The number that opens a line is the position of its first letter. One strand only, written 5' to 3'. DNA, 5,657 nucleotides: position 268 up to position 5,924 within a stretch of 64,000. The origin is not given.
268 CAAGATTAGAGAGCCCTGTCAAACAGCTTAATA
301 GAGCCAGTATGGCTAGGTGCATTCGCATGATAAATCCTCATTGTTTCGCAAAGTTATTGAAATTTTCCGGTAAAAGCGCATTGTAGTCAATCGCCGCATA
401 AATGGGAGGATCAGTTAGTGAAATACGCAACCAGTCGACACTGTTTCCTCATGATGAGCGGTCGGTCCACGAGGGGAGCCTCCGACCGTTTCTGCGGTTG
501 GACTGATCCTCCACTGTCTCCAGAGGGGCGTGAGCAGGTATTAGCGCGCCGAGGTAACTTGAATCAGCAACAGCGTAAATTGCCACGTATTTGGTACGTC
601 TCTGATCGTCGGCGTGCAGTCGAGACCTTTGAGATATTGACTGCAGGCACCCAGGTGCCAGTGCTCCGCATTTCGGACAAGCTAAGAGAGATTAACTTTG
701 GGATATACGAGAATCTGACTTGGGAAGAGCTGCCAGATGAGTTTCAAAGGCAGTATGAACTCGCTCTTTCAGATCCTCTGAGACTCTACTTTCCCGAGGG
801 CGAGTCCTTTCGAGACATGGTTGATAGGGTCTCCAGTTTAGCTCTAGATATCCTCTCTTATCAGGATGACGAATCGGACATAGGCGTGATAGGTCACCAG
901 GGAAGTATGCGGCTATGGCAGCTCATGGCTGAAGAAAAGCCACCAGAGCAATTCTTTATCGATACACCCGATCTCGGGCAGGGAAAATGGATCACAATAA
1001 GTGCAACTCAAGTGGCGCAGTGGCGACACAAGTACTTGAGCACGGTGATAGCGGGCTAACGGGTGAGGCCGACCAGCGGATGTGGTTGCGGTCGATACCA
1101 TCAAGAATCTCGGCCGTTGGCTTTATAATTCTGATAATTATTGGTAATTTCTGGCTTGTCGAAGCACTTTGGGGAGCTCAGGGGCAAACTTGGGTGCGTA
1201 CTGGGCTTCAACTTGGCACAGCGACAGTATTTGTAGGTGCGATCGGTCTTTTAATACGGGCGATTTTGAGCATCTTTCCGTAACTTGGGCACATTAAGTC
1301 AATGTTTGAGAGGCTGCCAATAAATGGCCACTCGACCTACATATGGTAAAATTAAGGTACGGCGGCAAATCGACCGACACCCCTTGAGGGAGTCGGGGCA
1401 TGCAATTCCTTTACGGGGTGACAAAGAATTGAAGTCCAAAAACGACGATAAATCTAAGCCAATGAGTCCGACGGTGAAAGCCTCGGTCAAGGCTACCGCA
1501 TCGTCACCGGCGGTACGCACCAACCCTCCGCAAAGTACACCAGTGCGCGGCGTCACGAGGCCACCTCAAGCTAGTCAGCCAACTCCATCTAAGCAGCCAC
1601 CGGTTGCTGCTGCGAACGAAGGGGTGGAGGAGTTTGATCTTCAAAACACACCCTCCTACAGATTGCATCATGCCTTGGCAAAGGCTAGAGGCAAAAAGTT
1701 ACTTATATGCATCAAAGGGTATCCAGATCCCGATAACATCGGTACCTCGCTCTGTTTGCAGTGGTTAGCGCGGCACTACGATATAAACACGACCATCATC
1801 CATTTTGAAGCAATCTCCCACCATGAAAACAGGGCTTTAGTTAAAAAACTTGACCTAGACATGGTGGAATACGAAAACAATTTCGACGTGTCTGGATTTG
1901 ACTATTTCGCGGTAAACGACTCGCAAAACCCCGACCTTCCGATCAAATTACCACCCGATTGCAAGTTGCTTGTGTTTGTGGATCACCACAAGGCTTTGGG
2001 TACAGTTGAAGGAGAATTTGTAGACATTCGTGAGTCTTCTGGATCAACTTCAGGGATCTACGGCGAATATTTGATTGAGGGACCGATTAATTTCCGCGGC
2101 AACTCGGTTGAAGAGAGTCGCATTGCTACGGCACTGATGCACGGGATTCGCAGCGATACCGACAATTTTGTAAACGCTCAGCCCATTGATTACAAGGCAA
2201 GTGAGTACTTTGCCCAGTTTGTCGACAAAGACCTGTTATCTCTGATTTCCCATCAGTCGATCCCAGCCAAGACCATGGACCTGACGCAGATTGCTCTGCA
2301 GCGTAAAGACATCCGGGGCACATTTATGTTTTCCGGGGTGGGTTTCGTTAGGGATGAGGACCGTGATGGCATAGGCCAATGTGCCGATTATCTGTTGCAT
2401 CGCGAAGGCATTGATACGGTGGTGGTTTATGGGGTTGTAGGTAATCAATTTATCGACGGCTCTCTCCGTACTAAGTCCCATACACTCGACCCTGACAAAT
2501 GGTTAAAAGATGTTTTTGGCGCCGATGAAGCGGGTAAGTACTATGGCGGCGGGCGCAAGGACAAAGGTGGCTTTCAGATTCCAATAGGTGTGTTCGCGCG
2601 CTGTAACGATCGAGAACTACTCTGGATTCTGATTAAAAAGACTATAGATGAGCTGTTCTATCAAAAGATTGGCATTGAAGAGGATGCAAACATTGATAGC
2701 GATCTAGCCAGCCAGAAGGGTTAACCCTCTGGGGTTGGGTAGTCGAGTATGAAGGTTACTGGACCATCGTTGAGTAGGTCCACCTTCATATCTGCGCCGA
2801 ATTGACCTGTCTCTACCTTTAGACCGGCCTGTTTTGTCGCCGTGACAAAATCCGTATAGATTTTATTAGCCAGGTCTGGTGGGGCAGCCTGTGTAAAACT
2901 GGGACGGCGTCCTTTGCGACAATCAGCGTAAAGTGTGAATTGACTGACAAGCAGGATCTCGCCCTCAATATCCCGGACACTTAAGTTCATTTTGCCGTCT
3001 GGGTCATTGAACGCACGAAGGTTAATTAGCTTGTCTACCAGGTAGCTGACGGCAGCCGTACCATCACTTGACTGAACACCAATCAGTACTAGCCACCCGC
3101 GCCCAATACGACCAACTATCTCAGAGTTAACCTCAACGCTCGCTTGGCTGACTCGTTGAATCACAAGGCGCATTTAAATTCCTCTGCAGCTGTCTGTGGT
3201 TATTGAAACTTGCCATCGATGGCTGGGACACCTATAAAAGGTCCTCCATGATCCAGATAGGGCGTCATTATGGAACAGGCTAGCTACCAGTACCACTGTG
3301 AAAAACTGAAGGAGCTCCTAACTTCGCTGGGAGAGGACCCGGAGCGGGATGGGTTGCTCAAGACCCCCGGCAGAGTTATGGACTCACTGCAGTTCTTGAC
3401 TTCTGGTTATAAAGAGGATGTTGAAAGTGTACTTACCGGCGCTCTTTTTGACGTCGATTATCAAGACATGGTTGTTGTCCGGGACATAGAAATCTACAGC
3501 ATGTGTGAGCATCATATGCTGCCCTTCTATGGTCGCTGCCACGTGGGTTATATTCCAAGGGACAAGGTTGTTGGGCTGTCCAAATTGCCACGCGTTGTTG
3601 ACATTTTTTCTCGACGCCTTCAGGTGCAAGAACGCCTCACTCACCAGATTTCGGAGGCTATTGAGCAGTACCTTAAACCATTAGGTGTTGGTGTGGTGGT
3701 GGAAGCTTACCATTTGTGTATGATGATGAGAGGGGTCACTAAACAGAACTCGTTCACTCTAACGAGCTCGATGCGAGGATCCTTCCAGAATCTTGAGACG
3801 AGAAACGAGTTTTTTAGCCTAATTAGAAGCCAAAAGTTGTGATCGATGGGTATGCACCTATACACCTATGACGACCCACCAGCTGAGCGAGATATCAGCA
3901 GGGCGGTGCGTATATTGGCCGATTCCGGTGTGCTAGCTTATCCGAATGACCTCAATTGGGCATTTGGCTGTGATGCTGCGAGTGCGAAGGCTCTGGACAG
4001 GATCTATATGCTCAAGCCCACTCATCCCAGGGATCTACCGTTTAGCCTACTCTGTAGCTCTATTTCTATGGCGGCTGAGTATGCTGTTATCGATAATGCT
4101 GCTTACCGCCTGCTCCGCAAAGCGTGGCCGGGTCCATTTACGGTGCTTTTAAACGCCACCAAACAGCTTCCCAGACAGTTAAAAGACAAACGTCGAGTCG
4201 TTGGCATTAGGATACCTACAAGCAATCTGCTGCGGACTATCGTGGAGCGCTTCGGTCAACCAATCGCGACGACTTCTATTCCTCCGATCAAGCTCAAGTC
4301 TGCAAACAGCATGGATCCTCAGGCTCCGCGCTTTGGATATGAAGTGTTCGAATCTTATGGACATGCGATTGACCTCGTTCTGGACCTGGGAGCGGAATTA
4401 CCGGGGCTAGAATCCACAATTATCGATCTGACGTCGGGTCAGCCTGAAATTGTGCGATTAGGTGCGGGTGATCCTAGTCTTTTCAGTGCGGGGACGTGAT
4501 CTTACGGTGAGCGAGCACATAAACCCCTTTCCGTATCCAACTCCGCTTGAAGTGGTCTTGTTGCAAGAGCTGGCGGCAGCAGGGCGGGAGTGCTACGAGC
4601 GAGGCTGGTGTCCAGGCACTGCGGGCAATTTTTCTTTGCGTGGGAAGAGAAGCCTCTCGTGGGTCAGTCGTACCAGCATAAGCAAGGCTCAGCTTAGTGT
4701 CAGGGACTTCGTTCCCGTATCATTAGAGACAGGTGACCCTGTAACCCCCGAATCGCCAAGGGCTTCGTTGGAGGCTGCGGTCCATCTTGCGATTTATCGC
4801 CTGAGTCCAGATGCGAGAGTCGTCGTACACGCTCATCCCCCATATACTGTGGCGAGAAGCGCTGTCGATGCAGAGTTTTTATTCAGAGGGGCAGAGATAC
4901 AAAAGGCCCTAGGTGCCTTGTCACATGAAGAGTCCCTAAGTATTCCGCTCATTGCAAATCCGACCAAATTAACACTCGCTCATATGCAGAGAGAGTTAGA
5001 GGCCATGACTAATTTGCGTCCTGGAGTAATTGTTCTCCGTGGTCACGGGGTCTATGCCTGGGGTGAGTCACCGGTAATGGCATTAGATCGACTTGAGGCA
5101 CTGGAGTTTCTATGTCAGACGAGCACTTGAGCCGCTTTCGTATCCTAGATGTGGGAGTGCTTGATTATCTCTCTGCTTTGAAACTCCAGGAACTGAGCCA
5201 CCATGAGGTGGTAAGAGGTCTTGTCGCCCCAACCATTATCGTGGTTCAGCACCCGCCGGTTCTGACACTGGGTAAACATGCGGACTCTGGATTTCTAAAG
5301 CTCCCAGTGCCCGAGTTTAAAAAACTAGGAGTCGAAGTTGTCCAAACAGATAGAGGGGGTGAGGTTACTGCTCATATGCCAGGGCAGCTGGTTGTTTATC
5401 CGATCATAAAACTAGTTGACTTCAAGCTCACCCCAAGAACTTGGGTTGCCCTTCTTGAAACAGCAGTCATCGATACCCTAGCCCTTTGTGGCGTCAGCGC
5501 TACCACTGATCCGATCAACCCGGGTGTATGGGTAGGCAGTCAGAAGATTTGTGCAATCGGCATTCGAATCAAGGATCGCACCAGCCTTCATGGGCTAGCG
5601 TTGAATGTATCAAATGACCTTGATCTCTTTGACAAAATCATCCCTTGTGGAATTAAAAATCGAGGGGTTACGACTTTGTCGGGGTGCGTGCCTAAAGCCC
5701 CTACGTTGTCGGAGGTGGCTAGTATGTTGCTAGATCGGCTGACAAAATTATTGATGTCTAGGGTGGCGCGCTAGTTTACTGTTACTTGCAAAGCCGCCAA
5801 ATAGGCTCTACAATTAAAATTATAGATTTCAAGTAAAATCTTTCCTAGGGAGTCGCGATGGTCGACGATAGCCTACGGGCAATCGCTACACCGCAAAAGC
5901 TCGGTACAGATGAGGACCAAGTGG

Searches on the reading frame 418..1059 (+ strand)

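Call 57: search_protein_families(library=pfam, proteins=[window:418-1059:+], max_evalue=0.00001)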
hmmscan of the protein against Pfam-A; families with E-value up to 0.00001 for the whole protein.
window:418-1059:+ (213 aa): 1 family
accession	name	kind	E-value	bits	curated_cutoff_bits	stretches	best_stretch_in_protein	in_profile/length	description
PF00300.27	His_Phos_1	-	2.9e-30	105.8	21.7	1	15-179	7-166/194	Histidine phosphatase superfamily (branch 1)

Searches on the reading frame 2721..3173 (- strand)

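Call 57: search_protein_families(library=pfam, proteins=[window:2721-3173:-], max_evalue=0.00001)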
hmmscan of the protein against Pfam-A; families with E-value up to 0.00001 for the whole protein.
window:2721-3173:- (150 aa): 1 family
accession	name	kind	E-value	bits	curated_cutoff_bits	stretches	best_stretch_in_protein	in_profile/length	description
PF02580.21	Tyr_Deacylase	-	4.3e-60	202.6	25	1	2-144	1-144/144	D-Tyr-tRNA(Tyr) deacylase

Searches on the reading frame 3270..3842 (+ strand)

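Call 57: search_protein_families(library=pfam, proteins=[window:3270-3842:+], max_evalue=0.00001)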
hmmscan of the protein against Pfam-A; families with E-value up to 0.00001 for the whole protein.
window:3270-3842:+ (190 aa): 1 family
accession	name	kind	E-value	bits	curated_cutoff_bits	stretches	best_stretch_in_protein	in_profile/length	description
PF01227.27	GTP_cyclohydroI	-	1.1e-73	246.9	27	1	11-186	3-179/179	GTP cyclohydrolase I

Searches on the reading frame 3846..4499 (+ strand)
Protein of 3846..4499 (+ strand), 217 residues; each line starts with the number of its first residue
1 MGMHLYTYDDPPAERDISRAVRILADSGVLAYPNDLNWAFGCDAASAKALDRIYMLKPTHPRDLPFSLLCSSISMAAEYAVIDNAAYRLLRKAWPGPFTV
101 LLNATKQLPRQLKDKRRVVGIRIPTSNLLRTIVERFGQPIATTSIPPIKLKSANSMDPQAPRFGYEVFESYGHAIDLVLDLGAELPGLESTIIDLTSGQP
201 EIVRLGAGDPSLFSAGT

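Call 57: search_protein_families(library=pfam, proteins=[window:3846-4499:+], max_evalue=0.00001)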
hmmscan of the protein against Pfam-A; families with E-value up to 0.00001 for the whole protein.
window:3846-4499:+ (217 aa): 1 family
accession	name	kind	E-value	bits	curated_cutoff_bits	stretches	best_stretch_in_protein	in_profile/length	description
PF01300.24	Sua5_yciO_yrdC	-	4.3e-38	131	25.1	1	23-206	2-178/178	Telomere recombination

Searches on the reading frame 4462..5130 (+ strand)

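Call 57: search_protein_families(library=pfam, proteins=[window:4462-5130:+], max_evalue=0.00001)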
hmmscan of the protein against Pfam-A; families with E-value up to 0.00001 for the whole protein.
window:4462-5130:+ (222 aa): 1 family
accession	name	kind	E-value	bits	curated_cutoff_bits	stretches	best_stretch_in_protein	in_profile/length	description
PF00596.27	Aldolase_II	-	3.6e-37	128.5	22.2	1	35-220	1-181/183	Class II Aldolase and Adducin N-terminal domain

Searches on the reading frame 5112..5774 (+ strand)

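Call 57: search_protein_families(library=pfam, proteins=[window:5112-5774:+], max_evalue=0.00001)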
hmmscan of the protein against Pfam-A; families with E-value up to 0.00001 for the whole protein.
window:5112-5774:+ (220 aa): 1 family
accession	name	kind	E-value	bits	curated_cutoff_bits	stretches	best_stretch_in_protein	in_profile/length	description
PF21948.1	LplA-B_cat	-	1.4e-39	136.6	27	1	18-210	1-199/200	Lipoyl protein ligase A/B catalytic domain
